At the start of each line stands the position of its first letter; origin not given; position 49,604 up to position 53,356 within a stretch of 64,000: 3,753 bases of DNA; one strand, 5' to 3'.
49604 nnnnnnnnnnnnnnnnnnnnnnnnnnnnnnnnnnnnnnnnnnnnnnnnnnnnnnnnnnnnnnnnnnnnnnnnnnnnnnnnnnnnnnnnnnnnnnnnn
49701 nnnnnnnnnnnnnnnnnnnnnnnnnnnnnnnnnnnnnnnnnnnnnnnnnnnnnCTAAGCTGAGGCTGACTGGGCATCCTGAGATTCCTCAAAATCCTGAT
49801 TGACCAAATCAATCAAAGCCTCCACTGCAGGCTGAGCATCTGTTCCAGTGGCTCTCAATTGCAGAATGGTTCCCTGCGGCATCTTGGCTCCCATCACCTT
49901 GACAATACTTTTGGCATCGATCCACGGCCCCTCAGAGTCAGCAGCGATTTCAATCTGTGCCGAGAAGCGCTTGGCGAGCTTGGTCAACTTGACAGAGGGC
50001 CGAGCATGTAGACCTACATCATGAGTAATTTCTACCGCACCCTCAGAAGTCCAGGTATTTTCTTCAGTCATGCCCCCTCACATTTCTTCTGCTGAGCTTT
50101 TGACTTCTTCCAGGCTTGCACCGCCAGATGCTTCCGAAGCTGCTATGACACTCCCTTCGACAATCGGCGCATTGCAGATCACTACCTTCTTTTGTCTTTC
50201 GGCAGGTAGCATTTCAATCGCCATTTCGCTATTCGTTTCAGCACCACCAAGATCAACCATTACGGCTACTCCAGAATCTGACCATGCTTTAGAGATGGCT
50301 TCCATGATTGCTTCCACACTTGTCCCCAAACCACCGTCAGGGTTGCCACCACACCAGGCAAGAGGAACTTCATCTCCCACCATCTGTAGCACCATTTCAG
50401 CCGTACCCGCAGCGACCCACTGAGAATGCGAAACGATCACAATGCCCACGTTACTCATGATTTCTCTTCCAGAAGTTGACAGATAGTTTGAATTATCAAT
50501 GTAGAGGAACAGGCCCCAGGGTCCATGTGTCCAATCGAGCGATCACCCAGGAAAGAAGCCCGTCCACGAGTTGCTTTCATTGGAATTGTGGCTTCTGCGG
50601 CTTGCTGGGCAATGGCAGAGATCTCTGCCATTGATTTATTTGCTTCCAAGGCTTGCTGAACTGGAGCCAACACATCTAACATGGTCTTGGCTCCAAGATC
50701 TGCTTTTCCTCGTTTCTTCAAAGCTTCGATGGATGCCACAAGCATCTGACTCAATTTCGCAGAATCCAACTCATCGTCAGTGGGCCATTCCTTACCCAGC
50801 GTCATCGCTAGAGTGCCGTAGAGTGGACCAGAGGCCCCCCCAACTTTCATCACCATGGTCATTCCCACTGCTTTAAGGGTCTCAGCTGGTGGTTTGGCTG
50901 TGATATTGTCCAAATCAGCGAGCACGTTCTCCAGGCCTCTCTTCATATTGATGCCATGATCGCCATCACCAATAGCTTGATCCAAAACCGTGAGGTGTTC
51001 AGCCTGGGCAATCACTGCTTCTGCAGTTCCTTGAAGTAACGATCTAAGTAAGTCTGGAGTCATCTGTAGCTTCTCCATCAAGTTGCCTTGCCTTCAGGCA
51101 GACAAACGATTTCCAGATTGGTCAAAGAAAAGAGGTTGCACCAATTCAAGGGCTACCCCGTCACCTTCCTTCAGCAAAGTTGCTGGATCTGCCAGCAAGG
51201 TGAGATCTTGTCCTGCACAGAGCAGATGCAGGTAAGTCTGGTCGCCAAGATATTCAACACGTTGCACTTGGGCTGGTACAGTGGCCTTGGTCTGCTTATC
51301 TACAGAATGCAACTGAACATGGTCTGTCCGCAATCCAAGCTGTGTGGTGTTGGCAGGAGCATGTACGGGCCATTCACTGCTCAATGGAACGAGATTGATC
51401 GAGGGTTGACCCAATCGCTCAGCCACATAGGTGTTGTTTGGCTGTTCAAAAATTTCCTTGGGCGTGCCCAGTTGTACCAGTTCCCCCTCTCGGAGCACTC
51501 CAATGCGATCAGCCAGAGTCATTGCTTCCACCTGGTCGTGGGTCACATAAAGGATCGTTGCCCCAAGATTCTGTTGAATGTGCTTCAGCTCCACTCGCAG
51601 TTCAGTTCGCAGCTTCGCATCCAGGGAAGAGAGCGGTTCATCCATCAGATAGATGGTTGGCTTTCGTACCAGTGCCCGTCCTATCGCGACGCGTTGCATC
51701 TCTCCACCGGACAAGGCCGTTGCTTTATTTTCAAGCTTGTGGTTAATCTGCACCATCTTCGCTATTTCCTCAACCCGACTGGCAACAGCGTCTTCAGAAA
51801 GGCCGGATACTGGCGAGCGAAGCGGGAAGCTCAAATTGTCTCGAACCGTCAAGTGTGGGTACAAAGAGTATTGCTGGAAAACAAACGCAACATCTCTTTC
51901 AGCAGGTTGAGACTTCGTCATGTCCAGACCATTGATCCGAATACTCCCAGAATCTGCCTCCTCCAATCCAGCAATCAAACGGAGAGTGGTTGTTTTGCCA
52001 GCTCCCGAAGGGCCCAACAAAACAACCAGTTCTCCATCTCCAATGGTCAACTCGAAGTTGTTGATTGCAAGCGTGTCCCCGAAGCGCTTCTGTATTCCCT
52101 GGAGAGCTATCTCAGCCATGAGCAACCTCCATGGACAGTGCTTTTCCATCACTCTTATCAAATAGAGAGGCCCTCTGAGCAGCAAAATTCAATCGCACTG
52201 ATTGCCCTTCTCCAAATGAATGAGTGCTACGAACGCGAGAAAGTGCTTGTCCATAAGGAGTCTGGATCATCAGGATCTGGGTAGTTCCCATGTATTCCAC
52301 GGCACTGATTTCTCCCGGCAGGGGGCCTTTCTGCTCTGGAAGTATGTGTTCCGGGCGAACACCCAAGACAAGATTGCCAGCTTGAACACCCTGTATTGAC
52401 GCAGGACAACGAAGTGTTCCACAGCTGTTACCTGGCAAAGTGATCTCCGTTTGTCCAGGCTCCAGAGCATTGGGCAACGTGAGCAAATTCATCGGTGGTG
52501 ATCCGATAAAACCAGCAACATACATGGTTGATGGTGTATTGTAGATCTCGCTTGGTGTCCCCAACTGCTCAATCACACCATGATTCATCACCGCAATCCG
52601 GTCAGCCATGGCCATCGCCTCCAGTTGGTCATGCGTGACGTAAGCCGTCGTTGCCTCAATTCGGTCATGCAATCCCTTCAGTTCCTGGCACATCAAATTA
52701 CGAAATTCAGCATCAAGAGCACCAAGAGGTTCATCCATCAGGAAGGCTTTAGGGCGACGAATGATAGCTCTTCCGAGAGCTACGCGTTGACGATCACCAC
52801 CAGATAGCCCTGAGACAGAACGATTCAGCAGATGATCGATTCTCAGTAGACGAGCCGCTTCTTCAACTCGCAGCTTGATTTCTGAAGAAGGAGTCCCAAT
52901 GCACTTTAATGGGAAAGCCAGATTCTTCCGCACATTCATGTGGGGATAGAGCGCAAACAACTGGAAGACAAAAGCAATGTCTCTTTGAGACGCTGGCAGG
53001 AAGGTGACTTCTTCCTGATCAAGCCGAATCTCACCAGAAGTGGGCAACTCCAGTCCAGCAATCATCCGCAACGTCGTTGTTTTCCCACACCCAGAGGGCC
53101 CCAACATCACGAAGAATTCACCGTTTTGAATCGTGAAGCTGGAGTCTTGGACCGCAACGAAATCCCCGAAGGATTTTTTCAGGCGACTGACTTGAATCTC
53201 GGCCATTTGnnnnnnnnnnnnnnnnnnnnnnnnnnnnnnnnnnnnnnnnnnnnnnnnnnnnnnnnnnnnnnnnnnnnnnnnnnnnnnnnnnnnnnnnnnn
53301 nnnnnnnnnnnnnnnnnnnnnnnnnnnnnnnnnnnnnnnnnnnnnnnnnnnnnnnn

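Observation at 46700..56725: Glycerol-type ABC transporter (two ATPases plus a DUF2160 small membrane protein) physically linked to a PTS-dependent dihydroxyacetone kinase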

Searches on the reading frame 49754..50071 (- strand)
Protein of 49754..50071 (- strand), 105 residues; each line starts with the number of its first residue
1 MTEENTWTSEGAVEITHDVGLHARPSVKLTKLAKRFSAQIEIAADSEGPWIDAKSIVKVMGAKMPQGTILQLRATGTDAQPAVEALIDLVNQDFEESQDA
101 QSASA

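Call 4: search_protein_families(library=pfam, proteins=[window:49754-50071:-], max_evalue=0.01)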
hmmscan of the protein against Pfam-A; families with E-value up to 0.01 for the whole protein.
window:49754-50071:- (105 aa): 1 family
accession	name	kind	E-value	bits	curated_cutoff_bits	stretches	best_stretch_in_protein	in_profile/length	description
PF00381.24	PTS-HPr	-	1.1e-21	77.1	23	1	12-91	4-80/81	PTS HPr component phosphorylation site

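Call 8: search_protein_families(library=ncbifam, proteins=[window:49754-50071:-], max_evalue=0.01)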
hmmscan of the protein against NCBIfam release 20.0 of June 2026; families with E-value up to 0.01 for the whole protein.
window:49754-50071:- (105 aa): 9 families
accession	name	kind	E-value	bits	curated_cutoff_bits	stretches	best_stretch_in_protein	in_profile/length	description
TIGR01003.1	PTS_HPr_family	subfamily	1.1e-17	63.8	47.9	1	12-91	5-82/82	HPr family phosphocarrier protein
NF041319.1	PTS-HPr_Halo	equivalog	4.7e-15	55.8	140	1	10-91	2-84/87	phosphocarrier protein HPr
NF008319.0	PRK11109.1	equivalog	3.7e-14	52.8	302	1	9-96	286-374/376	fused PTS fructose transporter subunit IIA/HPr protein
NF008146.0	PRK10897.1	equivalog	7.3e-14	51.9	119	1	11-96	5-89/90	PTS phosphocarrier protein NPr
NF010354.0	PRK13782.1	equivalog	8e-14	51.4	123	1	12-93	5-84/85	HPr family phosphocarrier protein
NF008104.0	PRK10850.1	equivalog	8.1e-14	51.5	153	1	13-91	6-82/85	phosphocarrier protein Hpr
NF010352.0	PRK13780.1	equivalog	3e-12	46.3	110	1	13-92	6-83/88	phosphocarrier protein HPr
NF010351.0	PRK13779.1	equivalog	3.2e-12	46.1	766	1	11-97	293-380/503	bifunctional PTS system fructose-specific transporter subunit IIA/HPr protein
NF008478.1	PRK11377.1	equivalog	1.1e-08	34.5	520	1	12-103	159-248/473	dihydroxyacetone kinase phosphoryl donor subunit DhaM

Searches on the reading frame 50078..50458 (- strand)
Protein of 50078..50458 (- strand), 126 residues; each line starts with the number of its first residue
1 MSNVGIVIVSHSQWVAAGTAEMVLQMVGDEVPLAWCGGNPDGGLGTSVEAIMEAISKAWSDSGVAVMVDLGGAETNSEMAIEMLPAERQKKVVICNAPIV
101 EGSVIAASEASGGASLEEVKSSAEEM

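Call 4: search_protein_families(library=pfam, proteins=[window:50078-50458:-], max_evalue=0.01)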
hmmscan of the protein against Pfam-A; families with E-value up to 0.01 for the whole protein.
window:50078-50458:- (126 aa): 1 family
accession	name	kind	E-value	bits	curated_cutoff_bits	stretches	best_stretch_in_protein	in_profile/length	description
PF03610.21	EIIA-man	-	8.3e-28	97.3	21.4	1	5-119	1-115/116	PTS system fructose IIA component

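Call 8: search_protein_families(library=ncbifam, proteins=[window:50078-50458:-], max_evalue=0.01)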
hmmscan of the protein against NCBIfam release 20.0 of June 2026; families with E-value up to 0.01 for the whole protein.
window:50078-50458:- (126 aa): 2 families
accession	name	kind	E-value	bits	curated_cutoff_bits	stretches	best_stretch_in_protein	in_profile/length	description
TIGR02364.1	dha_pts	equivalog_domain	1.6e-41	141.5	98.25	1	4-125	1-123/125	dihydroxyacetone kinase phosphoryl donor subunit DhaM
NF008478.1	PRK11377.1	equivalog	1.5e-22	80.3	520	1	4-124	2-125/473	dihydroxyacetone kinase phosphoryl donor subunit DhaM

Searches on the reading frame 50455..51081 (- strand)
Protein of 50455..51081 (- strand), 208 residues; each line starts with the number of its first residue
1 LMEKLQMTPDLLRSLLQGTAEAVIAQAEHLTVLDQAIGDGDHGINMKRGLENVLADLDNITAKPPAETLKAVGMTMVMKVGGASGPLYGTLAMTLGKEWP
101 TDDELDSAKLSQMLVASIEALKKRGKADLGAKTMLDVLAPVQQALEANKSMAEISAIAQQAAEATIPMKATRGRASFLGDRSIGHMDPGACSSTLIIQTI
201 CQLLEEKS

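Call 4: search_protein_families(library=pfam, proteins=[window:50455-51081:-], max_evalue=0.01)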
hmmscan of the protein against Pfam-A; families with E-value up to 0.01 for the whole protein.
window:50455-51081:- (208 aa): 1 family
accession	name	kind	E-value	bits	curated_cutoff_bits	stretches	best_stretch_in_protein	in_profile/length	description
PF02734.22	Dak2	-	3.2e-52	177.4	27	1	36-201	1-173/174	DAK2 domain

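Call 8: search_protein_families(library=ncbifam, proteins=[window:50455-51081:-], max_evalue=0.01)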
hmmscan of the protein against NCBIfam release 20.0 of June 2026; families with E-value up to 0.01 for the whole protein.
window:50455-51081:- (208 aa): 5 families
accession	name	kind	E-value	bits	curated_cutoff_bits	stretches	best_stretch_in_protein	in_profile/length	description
TIGR02365.1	dha_L_ycgS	equivalog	4.4e-69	232.1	138.3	1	14-201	3-195/196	dihydroxyacetone kinase subunit DhaL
NF011049.0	PRK14479.1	subfamily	1.1e-47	162.8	492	1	6-204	358-566/568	dihydroxyacetone kinase family protein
TIGR02361.1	dak_ATP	equivalog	2.1e-36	125.7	574.95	1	4-199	377-581/583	glycerone kinase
TIGR03599.1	YloV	subfamily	0.00058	18.5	396.1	1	37-164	27-154/530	DAK2 domain fusion protein YloV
NF038248.1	FakA_VfrB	equivalog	0.0098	14.4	975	0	24-124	20-121/549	fatty acid kinase catalytic subunit FakA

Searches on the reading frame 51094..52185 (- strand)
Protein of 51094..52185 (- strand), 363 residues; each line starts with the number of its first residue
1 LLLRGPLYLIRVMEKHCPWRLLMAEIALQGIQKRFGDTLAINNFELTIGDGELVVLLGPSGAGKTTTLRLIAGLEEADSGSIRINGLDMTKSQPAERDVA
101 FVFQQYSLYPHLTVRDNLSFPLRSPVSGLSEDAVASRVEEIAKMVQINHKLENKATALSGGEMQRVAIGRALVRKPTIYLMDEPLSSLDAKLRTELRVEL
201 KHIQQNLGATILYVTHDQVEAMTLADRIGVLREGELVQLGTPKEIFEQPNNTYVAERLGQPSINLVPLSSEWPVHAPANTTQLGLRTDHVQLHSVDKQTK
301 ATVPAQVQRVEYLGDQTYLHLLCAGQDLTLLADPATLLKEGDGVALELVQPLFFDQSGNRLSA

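Call 4: search_protein_families(library=pfam, proteins=[window:51094-52185:-], max_evalue=0.01)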
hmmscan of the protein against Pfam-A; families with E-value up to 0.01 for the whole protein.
window:51094-52185:- (363 aa): 8 families
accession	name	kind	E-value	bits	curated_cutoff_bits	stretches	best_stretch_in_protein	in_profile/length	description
PF00005.33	ABC_tran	-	2.7e-35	122.4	25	1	42-185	2-136/137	ABC transporter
PF08402.16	TOBE_2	-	1.4e-09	38.4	21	1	283-348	1-68/76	TOBE domain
PF13304.12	AAA_21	-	6.6e-08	33.4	27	1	165-218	244-300/304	AAA domain, putative AbiEii toxin, Type IV TA system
PF13191.12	AAA_16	-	0.0013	19.7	32.6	1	48-77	21-51/167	AAA ATPase domain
PF13401.12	AAA_22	-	0.0032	18.2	27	1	52-90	6-45/130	AAA domain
PF00004.35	AAA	-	0.0046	17.8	21.2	1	54-105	1-52/131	ATPase family associated with various cellular activities (AAA)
PF13604.12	AAA_30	-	0.0053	17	27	1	51-82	17-49/191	AAA domain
PF02463.25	SMC_N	-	0.0057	16.5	40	0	122-223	101-206/220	RecF/RecN/SMC N terminal domain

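Call 8: search_protein_families(library=ncbifam, proteins=[window:51094-52185:-], max_evalue=0.01)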
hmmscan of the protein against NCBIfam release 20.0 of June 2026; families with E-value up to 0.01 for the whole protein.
window:51094-52185:- (363 aa): 192 families (the best 25 are shown)
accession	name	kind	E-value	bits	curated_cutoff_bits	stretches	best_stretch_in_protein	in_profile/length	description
NF008653.0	PRK11650.1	subfamily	7.1e-103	344.4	432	1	23-350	1-341/357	sn-glycerol-3-phosphate ABC transporter ATP-binding protein UgpC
NF008233.0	PRK11000.1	equivalog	1e-89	300.9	568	1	23-268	1-244/369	maltose/maltodextrin ABC transporter ATP-binding protein MalK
NF006987.0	PRK09452.1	equivalog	3.8e-88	295.7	482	1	26-261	18-251/378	spermidine/putrescine ABC transporter ATP-binding protein PotA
TIGR03265.1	PhnT2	equivalog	6.8e-86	288.7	457.7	1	24-327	3-316/353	putative 2-aminoethylphosphonate ABC transporter ATP-binding protein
TIGR01187.1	potA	subfamily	5.6e-82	275.4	355.6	1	56-263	1-206/325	polyamine ABC transporter ATP-binding protein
NF043075.1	MMSYN1_0197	equivalog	8.3e-77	258.4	550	1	26-263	3-238/341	spermidine/putrescine ABC transporter ATP-binding protein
NF040933.2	ABC_arch_GlcV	equivalog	2.1e-75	253.8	450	1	25-317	2-317/357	glucose ABC transporter ATP-binding protein GlcV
TIGR00968.1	3a0106s01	subfamily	1.4e-74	250.6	342.75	1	26-260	1-233/237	sulfate ABC transporter ATP-binding protein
NF008513.0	PRK11432.1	equivalog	4.3e-74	249.5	496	1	26-337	7-327/351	ferric ABC transporter ATP-binding protein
NF040840.2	tungstate_WtpC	equivalog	4.8e-72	243.1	440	1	28-261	4-234/347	tungstate ABC transporter ATP-binding protein WtpC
TIGR03258.1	PhnT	equivalog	5.2e-72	242.8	499.15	1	26-263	9-245/359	2-aminoethylphosphonate ABC transport system ATP-binding subunit PhnT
NF008105.0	PRK10851.1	equivalog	5.8e-68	229.2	502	1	26-260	3-239/362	sulfate/thiosulfate ABC transporter ATP-binding protein CysA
NF008621.0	PRK11607.1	equivalog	4.6e-64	216.6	613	1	26-260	20-252/377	putrescine ABC transporter ATP-binding subunit PotG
TIGR01186.1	proV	subfamily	4.5e-62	210.3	326.6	1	34-263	2-235/363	betaine/proline/choline family ABC transporter ATP-binding protein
TIGR03415.1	ABC_choXWV_ATP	equivalog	6.1e-57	193.3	483.75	1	29-338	28-338/382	choline ABC transporter ATP-binding protein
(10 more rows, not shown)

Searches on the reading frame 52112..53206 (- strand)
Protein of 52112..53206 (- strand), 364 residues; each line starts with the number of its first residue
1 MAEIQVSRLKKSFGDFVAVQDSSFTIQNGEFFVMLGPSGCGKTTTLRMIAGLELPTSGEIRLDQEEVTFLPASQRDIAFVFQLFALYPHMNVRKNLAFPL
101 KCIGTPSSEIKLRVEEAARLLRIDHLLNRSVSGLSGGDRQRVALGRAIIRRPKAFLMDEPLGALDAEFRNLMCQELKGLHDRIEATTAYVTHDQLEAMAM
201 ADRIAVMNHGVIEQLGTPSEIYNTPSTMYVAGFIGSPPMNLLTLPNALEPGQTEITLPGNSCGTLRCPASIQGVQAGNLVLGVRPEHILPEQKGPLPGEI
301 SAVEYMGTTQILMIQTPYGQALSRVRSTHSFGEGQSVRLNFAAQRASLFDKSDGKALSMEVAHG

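Call 4: search_protein_families(library=pfam, proteins=[window:52112-53206:-], max_evalue=0.01)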
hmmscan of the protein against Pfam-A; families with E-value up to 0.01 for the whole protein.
window:52112-53206:- (364 aa): 3 families
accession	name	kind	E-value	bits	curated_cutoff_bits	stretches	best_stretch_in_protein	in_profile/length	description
PF00005.33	ABC_tran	-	9.1e-33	114.2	25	1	20-161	2-136/137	ABC transporter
PF08402.16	TOBE_2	-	1.8e-11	44.4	21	1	281-349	1-76/76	TOBE domain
PF17912.7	OB_MalK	-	2.1e-07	32.1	27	1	235-288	1-53/53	MalK OB fold domain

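Call 8: search_protein_families(library=ncbifam, proteins=[window:52112-53206:-], max_evalue=0.01)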
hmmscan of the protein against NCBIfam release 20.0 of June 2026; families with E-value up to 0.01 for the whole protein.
window:52112-53206:- (364 aa): 187 families (the best 25 are shown)
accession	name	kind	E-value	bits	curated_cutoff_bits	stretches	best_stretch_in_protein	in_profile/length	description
NF008653.0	PRK11650.1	subfamily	2.7e-116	388.5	432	1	1-357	1-355/357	sn-glycerol-3-phosphate ABC transporter ATP-binding protein UgpC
NF008233.0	PRK11000.1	equivalog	1.7e-97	326.6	568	1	1-356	1-359/369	maltose/maltodextrin ABC transporter ATP-binding protein MalK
NF006987.0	PRK09452.1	equivalog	1e-90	304.2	482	1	4-320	18-337/378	spermidine/putrescine ABC transporter ATP-binding protein PotA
TIGR03265.1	PhnT2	equivalog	1.9e-89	300.3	457.7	1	3-316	4-312/353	putative 2-aminoethylphosphonate ABC transporter ATP-binding protein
TIGR01187.1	potA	subfamily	1.1e-84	284.3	355.6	1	34-321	1-291/325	polyamine ABC transporter ATP-binding protein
NF043075.1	MMSYN1_0197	equivalog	1.2e-81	274.3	550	1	4-344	3-334/341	spermidine/putrescine ABC transporter ATP-binding protein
NF040933.2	ABC_arch_GlcV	equivalog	7.1e-79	265.3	450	1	3-349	2-357/357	glucose ABC transporter ATP-binding protein GlcV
NF008513.0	PRK11432.1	equivalog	7.4e-79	265.2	496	1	6-315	9-312/351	ferric ABC transporter ATP-binding protein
TIGR00968.1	3a0106s01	subfamily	1.2e-76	257.3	342.75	1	4-236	1-233/237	sulfate ABC transporter ATP-binding protein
NF008621.0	PRK11607.1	equivalog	2.7e-76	256.8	613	1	5-334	21-355/377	putrescine ABC transporter ATP-binding subunit PotG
NF040840.2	tungstate_WtpC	equivalog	4.6e-73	246.5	440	1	4-289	2-277/347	tungstate ABC transporter ATP-binding protein WtpC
TIGR03258.1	PhnT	equivalog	2.5e-68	230.7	499.15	1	4-316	9-323/359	2-aminoethylphosphonate ABC transport system ATP-binding subunit PhnT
NF008105.0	PRK10851.1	equivalog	1.3e-67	228.1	502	1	4-236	3-239/362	sulfate/thiosulfate ABC transporter ATP-binding protein CysA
TIGR01186.1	proV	subfamily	4.3e-60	203.7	326.6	1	13-236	3-232/363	betaine/proline/choline family ABC transporter ATP-binding protein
TIGR02142.1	modC_ABC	equivalog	1e-51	176.3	285.05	1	8-227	4-225/353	molybdenum ABC transporter ATP-binding protein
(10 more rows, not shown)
